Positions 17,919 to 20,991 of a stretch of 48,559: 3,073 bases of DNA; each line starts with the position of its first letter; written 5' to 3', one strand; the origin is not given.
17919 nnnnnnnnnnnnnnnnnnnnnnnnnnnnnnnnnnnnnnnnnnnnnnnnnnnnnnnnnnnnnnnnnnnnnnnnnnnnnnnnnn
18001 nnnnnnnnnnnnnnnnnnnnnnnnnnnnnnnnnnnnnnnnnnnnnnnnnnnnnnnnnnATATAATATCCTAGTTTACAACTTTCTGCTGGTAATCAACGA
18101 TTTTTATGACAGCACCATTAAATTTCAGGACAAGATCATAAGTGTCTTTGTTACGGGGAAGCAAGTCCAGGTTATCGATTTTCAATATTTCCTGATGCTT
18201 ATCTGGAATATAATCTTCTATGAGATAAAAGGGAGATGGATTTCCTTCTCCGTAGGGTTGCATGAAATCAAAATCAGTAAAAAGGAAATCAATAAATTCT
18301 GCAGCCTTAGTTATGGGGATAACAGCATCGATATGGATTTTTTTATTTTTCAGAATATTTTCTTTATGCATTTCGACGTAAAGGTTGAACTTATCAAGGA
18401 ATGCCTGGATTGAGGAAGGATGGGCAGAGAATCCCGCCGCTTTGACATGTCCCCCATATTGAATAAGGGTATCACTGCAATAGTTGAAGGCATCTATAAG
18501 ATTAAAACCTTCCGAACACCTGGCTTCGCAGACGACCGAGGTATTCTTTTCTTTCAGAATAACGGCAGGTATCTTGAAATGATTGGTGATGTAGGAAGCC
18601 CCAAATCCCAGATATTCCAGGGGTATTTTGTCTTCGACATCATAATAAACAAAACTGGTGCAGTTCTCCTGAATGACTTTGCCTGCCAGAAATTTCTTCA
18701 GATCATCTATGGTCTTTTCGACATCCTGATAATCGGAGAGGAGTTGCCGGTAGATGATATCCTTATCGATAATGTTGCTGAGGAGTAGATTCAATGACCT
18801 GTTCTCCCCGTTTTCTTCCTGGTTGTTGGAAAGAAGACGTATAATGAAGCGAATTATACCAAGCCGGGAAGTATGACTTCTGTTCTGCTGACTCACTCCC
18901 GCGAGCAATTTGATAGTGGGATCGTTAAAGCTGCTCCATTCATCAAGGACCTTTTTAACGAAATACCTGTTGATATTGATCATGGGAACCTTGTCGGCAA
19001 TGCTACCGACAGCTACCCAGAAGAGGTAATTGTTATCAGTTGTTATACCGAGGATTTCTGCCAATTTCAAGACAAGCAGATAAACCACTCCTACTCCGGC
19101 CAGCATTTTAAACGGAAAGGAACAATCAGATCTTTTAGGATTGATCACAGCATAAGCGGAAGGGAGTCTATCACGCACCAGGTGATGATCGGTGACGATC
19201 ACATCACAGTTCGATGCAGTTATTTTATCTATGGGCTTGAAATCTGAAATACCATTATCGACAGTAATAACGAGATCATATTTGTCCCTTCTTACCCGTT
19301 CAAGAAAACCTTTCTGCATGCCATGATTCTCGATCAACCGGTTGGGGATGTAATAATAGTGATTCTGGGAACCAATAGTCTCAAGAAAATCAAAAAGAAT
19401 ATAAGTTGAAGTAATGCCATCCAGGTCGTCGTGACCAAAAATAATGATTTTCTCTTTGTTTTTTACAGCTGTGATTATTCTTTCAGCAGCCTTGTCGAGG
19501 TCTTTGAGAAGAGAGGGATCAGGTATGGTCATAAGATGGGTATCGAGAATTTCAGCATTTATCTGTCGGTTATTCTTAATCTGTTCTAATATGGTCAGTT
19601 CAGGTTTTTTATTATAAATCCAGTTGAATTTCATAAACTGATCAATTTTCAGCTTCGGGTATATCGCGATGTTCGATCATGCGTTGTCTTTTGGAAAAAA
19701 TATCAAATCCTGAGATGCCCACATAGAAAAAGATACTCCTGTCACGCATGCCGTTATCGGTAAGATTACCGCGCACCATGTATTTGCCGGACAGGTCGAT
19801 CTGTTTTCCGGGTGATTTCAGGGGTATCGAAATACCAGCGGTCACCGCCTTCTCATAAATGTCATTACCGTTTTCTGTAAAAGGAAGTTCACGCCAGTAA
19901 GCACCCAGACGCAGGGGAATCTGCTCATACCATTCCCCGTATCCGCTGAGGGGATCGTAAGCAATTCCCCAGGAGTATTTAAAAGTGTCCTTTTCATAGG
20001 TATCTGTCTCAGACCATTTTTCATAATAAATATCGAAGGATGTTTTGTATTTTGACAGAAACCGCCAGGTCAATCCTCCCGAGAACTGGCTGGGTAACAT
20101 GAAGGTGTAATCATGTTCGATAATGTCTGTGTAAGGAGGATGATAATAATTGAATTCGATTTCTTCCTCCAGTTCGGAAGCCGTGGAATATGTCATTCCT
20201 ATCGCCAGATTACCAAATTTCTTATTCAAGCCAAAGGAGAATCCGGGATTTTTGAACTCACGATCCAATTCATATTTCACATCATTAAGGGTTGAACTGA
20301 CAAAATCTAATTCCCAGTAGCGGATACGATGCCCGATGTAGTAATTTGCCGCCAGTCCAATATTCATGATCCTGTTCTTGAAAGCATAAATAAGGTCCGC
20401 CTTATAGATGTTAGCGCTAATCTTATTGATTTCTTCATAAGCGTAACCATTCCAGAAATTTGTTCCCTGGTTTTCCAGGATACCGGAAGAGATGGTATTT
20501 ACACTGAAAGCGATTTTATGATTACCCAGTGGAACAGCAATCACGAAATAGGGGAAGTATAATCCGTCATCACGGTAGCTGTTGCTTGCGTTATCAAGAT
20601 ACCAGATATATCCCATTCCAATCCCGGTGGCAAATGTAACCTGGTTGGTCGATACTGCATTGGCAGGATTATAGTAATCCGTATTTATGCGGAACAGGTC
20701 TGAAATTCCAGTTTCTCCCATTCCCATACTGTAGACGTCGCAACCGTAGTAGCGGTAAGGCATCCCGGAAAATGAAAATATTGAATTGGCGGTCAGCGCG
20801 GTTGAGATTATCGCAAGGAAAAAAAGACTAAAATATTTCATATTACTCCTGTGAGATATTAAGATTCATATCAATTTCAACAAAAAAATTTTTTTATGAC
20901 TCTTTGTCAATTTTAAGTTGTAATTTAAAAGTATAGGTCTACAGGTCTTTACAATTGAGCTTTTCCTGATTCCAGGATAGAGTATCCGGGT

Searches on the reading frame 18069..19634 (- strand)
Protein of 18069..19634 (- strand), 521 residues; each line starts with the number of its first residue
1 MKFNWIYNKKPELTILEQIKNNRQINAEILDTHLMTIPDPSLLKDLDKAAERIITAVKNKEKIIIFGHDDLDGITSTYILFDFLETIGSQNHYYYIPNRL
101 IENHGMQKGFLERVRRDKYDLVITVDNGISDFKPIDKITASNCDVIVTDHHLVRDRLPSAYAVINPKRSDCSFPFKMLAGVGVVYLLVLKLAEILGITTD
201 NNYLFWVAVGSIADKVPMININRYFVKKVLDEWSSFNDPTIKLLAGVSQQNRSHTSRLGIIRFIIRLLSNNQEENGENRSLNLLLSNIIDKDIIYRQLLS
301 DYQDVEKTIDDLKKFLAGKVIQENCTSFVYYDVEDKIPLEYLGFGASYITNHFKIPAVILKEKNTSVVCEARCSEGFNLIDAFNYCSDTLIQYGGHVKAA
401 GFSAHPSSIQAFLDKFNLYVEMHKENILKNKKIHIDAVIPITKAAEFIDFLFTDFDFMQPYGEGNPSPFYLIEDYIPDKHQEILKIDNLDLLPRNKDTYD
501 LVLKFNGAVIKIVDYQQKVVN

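Call 3: search_protein_families(library=pfam, proteins=[window:18069-19634:-], max_evalue=0.01)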
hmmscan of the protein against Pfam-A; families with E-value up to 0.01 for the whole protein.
window:18069-19634:- (521 aa): 2 families
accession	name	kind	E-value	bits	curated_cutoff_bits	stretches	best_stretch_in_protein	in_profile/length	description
PF01368.27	DHH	-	1.3e-24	87.3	28.1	1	62-203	1-117/125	DHH family, N-terminal domain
PF02272.25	DHHA1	-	1.3e-05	26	25.9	1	328-421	4-101/102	DHHA1 domain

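Call 4: search_protein_families(library=ncbifam, proteins=[window:18069-19634:-], max_evalue=0.01)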
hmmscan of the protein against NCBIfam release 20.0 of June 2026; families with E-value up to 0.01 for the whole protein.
window:18069-19634:- (521 aa): 5 families
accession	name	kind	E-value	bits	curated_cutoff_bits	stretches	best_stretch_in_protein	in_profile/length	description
TIGR00644.1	recJ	equivalog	7.1e-94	315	396.9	1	15-483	4-483/546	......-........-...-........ exonuclease RecJ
NF008290.0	PRK11070.1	equivalog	9.4e-43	146.5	900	1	16-427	26-460/577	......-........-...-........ exonuclease RecJ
NF053576.1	RecJ_archaeal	equivalog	1.7e-20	73.3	360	2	51-212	2-147/452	RecJ family nuclease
NF040701.1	RecJ_Meth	equivalog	2e-13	49.9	550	1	58-212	4-148/449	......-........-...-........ exonuclease RecJ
NF053575.1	GAN_nuclease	exception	5.5e-06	25.2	850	1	43-193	7-150/467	GINS-associated RecJ family nuclease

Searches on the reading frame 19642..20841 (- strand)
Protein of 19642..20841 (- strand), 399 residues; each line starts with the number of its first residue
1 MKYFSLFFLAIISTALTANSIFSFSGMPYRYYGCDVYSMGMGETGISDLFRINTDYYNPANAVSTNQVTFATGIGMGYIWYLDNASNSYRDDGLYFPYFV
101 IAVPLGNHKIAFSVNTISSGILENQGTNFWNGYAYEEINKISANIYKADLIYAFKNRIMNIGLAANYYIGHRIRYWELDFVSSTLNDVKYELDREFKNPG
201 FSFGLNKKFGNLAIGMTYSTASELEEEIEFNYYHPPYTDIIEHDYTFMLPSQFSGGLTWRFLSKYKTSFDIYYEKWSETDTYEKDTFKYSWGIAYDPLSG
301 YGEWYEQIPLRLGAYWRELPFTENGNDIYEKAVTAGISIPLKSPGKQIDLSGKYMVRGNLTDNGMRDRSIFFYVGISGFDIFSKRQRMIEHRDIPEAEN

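Call 3: search_protein_families(library=pfam, proteins=[window:19642-20841:-], max_evalue=0.01)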
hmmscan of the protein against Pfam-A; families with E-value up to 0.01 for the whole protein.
window:19642-20841:- (399 aa): 0 families

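Call 4: search_protein_families(library=ncbifam, proteins=[window:19642-20841:-], max_evalue=0.01)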
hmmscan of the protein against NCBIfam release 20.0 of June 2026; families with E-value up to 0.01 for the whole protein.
window:19642-20841:- (399 aa): 1 family
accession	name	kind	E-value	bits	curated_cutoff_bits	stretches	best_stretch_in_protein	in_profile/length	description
NF053685.1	BamG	equivalog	1.3e-30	106.8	250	1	18-381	5-391/397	BamG family beta-barrel-assembly machinery protein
